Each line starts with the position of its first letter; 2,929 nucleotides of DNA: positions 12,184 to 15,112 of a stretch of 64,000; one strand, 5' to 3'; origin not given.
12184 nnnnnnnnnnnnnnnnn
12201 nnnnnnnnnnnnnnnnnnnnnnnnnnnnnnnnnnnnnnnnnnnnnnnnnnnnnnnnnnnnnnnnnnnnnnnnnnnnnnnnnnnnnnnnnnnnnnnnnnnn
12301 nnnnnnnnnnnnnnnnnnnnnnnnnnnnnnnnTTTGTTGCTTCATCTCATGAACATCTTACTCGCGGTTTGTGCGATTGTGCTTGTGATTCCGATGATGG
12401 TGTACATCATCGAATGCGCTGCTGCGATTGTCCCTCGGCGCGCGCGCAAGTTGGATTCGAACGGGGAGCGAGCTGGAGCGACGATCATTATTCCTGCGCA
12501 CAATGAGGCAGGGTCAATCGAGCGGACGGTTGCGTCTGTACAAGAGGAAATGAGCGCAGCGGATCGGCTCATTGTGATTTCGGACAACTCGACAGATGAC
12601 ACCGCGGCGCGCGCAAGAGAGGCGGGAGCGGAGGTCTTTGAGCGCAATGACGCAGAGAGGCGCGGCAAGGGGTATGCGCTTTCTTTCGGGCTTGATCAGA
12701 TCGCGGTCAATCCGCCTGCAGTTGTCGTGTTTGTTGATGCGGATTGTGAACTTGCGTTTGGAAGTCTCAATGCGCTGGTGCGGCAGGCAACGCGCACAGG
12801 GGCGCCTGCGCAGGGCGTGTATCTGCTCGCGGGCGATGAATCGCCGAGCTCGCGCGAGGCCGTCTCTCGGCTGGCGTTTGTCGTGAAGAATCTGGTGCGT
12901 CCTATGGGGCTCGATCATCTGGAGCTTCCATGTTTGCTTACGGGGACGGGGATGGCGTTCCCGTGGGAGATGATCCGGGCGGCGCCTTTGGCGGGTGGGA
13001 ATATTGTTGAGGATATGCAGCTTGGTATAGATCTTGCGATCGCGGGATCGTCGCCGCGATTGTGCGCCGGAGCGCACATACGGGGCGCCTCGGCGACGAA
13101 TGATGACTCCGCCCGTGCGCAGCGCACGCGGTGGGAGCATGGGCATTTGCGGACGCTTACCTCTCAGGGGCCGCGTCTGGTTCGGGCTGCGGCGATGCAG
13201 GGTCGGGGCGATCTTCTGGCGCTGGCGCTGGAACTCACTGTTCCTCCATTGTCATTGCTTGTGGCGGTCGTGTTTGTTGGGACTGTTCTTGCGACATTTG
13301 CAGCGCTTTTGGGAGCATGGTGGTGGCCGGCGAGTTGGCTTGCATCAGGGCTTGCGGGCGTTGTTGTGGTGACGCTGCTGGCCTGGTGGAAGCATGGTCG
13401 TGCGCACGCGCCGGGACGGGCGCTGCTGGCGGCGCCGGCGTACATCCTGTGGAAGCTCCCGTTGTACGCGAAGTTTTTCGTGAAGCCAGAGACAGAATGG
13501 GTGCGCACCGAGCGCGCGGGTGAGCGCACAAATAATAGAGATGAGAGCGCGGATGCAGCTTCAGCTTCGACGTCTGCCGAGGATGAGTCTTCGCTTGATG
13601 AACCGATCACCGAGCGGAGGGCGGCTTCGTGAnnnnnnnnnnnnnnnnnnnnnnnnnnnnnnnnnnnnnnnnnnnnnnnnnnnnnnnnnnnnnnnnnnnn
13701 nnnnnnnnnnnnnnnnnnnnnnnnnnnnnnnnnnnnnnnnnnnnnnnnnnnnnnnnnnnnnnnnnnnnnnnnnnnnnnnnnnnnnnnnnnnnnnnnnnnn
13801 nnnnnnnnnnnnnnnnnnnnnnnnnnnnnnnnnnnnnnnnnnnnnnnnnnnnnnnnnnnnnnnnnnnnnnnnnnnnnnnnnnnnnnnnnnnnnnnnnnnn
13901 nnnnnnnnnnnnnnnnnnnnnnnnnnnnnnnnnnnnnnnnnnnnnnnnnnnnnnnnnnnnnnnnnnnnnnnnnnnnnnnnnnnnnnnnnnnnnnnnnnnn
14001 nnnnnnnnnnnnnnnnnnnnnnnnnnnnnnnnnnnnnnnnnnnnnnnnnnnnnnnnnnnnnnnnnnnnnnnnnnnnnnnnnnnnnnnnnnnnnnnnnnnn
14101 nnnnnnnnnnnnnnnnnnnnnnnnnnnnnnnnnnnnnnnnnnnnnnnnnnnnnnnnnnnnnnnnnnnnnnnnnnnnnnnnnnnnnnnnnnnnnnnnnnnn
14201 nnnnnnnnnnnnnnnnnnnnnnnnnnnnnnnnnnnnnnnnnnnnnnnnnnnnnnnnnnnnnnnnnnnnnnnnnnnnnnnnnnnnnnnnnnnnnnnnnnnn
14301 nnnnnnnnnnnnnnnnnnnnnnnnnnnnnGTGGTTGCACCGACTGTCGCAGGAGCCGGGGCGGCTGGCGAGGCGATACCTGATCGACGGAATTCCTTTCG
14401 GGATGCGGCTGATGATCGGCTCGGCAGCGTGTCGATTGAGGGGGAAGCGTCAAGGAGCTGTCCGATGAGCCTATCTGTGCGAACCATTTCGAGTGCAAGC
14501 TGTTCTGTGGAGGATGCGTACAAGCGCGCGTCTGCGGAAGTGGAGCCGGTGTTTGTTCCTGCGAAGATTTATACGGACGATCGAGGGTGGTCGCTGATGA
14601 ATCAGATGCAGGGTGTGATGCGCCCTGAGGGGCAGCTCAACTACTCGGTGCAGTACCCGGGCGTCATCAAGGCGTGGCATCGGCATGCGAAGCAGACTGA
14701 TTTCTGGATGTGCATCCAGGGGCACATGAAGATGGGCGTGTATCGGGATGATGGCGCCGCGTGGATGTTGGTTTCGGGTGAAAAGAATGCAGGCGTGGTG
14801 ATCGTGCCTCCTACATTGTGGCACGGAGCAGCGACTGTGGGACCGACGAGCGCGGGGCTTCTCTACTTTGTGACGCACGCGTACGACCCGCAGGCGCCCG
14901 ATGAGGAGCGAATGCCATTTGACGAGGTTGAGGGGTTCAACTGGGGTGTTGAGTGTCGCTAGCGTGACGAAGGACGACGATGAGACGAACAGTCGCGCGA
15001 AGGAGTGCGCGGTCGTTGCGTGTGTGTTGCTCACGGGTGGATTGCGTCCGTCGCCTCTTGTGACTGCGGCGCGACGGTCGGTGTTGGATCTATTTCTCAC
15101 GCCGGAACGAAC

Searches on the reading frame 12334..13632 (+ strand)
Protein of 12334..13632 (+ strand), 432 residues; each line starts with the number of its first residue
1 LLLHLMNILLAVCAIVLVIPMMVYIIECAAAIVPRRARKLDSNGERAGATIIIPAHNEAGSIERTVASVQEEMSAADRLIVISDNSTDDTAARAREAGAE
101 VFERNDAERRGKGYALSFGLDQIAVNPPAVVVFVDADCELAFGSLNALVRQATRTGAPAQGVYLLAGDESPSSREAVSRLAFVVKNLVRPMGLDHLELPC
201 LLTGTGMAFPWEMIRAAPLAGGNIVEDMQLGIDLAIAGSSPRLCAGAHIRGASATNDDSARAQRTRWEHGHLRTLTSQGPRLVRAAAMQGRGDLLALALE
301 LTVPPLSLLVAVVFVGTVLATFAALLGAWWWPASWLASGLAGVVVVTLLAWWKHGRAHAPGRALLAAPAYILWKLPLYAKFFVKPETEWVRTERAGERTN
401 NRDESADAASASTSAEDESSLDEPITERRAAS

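Call 3: search_protein_families(library=ncbifam, proteins=[window:12334-13632:+], max_evalue=0.01)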
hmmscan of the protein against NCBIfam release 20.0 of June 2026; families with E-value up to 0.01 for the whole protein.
window:12334-13632:+ (432 aa): 16 families
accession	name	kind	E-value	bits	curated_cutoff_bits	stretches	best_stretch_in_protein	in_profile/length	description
NF041865.1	EpsU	equivalog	5.8e-58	196.8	700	1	46-397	38-393/394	exopolysaccharide biosynthesis GT2 family glycosyltransferase EpsU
NF053846.1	glyco_with_XrtP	equivalog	1.1e-16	60.6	520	2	10-157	5-167/440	XrtP-associated glycosyltransferase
NF010496.0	PRK13915.1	equivalog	7.4e-15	54.8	262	1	46-138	30-127/307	glucosyl-3-phosphoglycerate synthase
TIGR04182.1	glyco_TIGR04182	equivalog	2.3e-10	40.3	325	1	50-146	3-91/293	S-layer glycoprotein N-glycosyltransferase AglJ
TIGR04283.1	glyco_like_mftF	equivalog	4.2e-09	36.3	182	1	50-159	2-103/221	TIGR04283 family arsenosugar biosynthesis glycosyltransferase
NF058614.1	PPMAGASynPpgS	equivalog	7.6e-09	35.3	370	1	51-143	4-92/226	polyprenyl-phospho-N-acetylgalactosaminyl synthase PpgS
TIGR03469.1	HpnB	hypoth_equivalog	1.4e-08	34.2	379.25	1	35-155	32-163/386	hopene-associated glycosyltransferase HpnB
TIGR03937.1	PgaC_IcaA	equivalog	3e-08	33.1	422.3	1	11-151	10-149/407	poly-beta-1,6-N-acetyl-D-glucosamine synthase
TIGR03965.1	mycofact_glyco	equivalog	1.1e-07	31.1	280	1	41-166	71-193/467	mycofactocin biosynthesis glycosyltransferase MftF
NF041391.1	DPhHxTase_Halo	equivalog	3.5e-05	22.9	375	1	55-139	3-78/213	dolichyl-phosphate hexose transferase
NF047683.1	TeichurnBiosyTuaG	equivalog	0.00038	20.2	400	1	49-95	8-54/252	teichuronic acid biosynthesis protein TuaG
TIGR03111.1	glyc2_xrt_Gpos1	hypoth_equivalog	0.00057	18.8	363.95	1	14-149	11-153/439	TIGR03111 family XrtG-associated glycosyltransferase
NF007482.0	PRK10073.1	equivalog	0.0031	16.6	423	1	50-151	9-109/334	glycosyltransferase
NF050050.1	ProtGlycPglI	equivalog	0.0052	16.2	500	1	50-153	5-109/306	GalNAc(5)-diNAcBac-PP-undecaprenol beta-1,3-glucosyltransferase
NF041875.1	EPS_EpsD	equivalog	0.0061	16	370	1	51-147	3-99/325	exopolysaccharide biosynthesis glycosyltransferase EpsD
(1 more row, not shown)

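Call 4: search_protein_families(library=pfam, proteins=[window:12334-13632:+], max_evalue=0.01)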
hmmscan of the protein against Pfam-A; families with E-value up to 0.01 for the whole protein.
window:12334-13632:+ (432 aa): 3 families
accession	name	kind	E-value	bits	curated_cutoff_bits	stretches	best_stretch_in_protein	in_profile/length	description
PF00535.33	Glycos_transf_2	-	9.3e-18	65.2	23.3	1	50-157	1-108/168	Glycosyl transferase family 2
PF13641.12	Glyco_tranf_2_3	-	6.1e-14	53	27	1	50-268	4-228/230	Glycosyltransferase like family 2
PF13632.12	Glyco_trans_2_3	-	2e-09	38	27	1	131-346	2-194/198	Glycosyl transferase family group 2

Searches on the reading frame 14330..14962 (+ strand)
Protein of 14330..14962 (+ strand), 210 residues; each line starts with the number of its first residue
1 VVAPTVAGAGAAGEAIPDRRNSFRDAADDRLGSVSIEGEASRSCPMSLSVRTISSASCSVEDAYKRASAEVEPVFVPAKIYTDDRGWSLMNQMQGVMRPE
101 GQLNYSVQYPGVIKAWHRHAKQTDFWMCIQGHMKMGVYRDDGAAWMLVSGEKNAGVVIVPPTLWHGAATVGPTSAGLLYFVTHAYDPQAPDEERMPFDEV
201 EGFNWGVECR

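Call 7: search_protein_families(library=ncbifam, proteins=[window:14330-14962:+], max_evalue=0.1)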
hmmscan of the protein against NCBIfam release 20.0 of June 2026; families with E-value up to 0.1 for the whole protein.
window:14330-14962:+ (210 aa): 2 families
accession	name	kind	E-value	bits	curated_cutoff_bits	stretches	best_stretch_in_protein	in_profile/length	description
TIGR04366.1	cupin_WbuC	subfamily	0.00048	20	42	1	116-170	49-105/132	WbuC family cupin fold metalloprotein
NF047837.1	UDPAcbARedWbcJ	equivalog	0.0028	16.6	500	1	81-196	254-367/372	UDP-2-acetamido-2,6-beta-L-arabino-hexul-4-ose reductase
